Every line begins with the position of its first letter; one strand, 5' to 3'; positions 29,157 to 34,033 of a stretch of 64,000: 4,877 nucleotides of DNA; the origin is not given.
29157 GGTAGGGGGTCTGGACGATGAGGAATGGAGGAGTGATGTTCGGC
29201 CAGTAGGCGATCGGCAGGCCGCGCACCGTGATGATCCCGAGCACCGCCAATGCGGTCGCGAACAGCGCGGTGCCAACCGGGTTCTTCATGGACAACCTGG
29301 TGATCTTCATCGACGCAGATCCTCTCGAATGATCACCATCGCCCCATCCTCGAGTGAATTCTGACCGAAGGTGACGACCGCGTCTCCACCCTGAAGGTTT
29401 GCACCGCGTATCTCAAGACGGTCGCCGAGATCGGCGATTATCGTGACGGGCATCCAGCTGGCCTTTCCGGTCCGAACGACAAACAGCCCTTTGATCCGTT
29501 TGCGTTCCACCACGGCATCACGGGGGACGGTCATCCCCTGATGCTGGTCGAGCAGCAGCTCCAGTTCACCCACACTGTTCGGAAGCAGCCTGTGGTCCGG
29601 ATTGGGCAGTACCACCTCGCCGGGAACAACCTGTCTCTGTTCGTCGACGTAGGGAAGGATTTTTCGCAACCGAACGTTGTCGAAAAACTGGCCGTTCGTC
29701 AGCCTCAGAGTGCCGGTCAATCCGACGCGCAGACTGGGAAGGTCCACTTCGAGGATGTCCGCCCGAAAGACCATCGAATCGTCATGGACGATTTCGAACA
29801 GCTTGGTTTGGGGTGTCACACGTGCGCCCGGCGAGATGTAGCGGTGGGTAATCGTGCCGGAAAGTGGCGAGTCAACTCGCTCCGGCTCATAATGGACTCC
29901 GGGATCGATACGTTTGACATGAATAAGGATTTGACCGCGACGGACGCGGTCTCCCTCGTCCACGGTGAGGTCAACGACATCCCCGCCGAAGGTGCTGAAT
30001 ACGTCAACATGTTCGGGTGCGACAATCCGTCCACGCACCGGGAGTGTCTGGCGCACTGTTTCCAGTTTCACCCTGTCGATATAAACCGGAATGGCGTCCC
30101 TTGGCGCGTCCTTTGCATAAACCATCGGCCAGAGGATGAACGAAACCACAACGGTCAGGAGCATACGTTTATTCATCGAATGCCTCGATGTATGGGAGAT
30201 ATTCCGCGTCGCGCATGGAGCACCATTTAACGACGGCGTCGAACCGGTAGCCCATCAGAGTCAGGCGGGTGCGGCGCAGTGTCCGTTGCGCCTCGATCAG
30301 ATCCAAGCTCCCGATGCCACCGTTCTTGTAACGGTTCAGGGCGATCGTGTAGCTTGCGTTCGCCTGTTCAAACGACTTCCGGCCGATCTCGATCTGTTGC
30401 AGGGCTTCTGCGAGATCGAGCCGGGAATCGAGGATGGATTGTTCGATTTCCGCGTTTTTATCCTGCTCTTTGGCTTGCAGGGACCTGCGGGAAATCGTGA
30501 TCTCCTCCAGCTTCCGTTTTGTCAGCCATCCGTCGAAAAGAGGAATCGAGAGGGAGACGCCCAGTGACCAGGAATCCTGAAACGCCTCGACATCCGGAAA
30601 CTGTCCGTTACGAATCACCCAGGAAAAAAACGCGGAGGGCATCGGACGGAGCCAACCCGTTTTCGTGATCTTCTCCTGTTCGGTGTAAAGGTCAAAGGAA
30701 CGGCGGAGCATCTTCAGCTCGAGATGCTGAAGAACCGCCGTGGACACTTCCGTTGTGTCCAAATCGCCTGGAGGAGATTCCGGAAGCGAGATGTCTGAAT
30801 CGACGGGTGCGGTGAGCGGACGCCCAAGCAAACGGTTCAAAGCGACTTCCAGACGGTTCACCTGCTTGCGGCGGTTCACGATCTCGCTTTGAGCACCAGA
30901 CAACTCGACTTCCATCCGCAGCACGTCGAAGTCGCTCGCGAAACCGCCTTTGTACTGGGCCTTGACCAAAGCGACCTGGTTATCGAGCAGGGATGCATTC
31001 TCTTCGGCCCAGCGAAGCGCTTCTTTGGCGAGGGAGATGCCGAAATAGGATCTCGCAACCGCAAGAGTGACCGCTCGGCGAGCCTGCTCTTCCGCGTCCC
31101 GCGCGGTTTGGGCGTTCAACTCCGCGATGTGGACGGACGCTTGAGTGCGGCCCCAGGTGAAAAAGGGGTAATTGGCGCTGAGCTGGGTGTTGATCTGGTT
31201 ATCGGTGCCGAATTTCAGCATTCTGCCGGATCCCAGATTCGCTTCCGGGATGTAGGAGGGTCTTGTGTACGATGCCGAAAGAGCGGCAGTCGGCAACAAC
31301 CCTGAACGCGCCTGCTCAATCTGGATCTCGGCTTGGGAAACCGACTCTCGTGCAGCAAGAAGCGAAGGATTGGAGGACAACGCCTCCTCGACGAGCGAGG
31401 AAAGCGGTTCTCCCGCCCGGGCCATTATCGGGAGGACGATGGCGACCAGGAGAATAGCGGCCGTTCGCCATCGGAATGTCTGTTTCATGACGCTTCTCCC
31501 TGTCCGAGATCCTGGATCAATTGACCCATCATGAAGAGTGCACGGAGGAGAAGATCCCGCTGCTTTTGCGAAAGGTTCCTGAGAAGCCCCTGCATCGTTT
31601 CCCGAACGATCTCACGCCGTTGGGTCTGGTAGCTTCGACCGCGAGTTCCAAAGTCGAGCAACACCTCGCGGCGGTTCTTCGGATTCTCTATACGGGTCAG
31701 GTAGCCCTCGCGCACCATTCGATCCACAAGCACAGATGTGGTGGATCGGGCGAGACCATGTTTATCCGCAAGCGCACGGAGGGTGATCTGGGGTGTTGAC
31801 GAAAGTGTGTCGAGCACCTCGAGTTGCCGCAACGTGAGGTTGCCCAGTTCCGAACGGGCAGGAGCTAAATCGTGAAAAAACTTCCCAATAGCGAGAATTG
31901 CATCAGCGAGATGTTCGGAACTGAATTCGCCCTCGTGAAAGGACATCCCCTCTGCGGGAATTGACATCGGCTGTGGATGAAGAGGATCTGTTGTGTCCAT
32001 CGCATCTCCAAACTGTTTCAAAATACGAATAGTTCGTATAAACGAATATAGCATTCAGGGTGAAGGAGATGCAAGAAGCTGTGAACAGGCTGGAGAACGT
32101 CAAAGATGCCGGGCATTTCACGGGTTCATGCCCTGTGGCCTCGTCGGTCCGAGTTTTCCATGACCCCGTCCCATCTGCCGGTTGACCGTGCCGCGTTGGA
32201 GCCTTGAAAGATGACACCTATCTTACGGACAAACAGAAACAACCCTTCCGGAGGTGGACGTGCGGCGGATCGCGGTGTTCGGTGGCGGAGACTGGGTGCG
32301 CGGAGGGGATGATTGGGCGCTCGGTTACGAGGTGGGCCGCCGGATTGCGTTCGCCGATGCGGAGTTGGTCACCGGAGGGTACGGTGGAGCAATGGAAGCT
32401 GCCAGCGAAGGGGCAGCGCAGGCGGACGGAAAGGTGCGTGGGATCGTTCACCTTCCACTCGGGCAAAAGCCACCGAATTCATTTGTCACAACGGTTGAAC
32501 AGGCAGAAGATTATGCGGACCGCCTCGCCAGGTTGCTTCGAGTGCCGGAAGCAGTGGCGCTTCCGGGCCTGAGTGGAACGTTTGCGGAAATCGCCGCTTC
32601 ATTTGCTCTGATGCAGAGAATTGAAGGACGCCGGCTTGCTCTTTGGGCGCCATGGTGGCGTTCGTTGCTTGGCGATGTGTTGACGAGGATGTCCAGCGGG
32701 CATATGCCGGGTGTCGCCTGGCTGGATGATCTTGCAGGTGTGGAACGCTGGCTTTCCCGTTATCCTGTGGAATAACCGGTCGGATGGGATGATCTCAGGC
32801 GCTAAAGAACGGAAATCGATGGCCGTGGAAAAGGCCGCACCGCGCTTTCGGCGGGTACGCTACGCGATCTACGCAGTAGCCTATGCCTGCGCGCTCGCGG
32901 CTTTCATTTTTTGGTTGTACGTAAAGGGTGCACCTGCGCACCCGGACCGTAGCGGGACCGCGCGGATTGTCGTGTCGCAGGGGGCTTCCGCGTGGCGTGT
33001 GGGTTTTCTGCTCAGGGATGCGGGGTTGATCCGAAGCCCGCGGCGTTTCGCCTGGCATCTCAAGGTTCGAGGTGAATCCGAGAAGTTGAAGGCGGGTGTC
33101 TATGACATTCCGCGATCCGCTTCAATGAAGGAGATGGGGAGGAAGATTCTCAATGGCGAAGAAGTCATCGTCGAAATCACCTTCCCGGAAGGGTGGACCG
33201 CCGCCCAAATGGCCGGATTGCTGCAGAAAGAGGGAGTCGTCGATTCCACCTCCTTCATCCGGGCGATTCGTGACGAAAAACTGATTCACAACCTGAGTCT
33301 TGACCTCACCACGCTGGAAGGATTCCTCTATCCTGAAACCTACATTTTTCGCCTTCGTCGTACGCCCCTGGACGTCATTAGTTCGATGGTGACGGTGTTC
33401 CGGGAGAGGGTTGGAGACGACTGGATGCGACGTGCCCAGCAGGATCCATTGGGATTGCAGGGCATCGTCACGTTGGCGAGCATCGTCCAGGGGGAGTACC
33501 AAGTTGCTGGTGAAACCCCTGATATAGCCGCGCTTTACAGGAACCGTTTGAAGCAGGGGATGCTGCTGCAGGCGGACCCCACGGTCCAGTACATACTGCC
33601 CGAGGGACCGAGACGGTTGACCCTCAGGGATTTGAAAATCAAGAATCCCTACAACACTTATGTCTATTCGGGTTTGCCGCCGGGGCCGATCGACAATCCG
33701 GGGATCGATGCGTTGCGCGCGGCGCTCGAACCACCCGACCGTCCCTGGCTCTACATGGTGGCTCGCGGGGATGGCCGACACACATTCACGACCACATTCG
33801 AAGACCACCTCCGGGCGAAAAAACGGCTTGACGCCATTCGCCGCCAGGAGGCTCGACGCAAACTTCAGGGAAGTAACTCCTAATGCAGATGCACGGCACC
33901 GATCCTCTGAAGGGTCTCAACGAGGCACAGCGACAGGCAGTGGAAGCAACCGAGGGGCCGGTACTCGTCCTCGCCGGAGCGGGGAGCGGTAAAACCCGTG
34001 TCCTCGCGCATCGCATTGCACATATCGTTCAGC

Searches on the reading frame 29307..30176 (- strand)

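Call 9: search_protein_families(library=ncbifam, max_evalue=1e-10, proteins=[window:29307-30176:-])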
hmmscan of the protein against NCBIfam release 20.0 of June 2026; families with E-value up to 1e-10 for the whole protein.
window:29307-30176:- (289 aa): 3 families
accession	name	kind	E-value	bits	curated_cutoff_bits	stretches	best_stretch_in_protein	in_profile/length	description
TIGR01730.1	RND_mfp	subfamily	3.2e-35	121.6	94.9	1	99-282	135-320/322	efflux RND transporter periplasmic adaptor subunit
TIGR00999.1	8a0102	subfamily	3.6e-23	82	319.3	1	101-272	95-267/271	CzcB/NccB family metal efflux transporter periplasmic adaptor subunit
TIGR00998.1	8a0101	subfamily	1.5e-11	43.8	390.8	0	99-159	205-265/334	EmrA/EmrK family multidrug efflux transporter periplasmic adaptor subunit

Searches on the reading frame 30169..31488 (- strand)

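Call 9: search_protein_families(library=ncbifam, max_evalue=1e-10, proteins=[window:30169-31488:-])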
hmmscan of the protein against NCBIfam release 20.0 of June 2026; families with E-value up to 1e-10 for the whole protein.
window:30169-31488:- (439 aa): 4 families
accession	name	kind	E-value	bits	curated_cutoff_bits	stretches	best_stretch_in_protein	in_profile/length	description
TIGR01844.1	type_I_sec_TolC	subfamily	2.1e-39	135.7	225.15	2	140-428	112-396/414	TolC family outer membrane protein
TIGR01845.1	outer_NodT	subfamily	6.6e-37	127.4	210.05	1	29-230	59-257/460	efflux transporter outer membrane subunit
NF007002.0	PRK09465.1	equivalog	2.2e-14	52.9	495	1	16-418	11-412/460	outer membrane channel protein TolC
NF033143.1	efflux_OM_AdeK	equivalog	4.5e-12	45.5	900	0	32-227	67-255/480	multidrug efflux RND transporter AdeIJK outer membrane channel subunit AdeK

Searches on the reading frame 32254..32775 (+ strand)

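Call 9: search_protein_families(library=ncbifam, max_evalue=1e-10, proteins=[window:32254-32775:+])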
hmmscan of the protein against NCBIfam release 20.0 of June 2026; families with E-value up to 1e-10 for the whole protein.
window:32254-32775:+ (173 aa): 1 family
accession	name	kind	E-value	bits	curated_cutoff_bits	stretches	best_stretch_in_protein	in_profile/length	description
TIGR00725.1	TIGR00725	hypoth_equivalog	6.2e-12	45.3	106.9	1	4-121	2-116/159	TIGR00725 family protein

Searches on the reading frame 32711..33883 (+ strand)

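Call 9: search_protein_families(library=ncbifam, max_evalue=1e-10, proteins=[window:32711-33883:+])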
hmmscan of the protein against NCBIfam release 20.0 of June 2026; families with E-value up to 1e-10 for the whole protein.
window:32711-33883:+ (390 aa): 2 families
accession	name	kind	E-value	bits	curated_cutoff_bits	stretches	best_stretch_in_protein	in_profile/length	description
TIGR00247.1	TIGR00247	hypoth_equivalog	5.2e-66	223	103.4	1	66-372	22-339/347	endolytic transglycosylase MltG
NF007619.0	PRK10270.1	equivalog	8.9e-42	143.3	532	1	91-371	47-328/340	cell division protein YceG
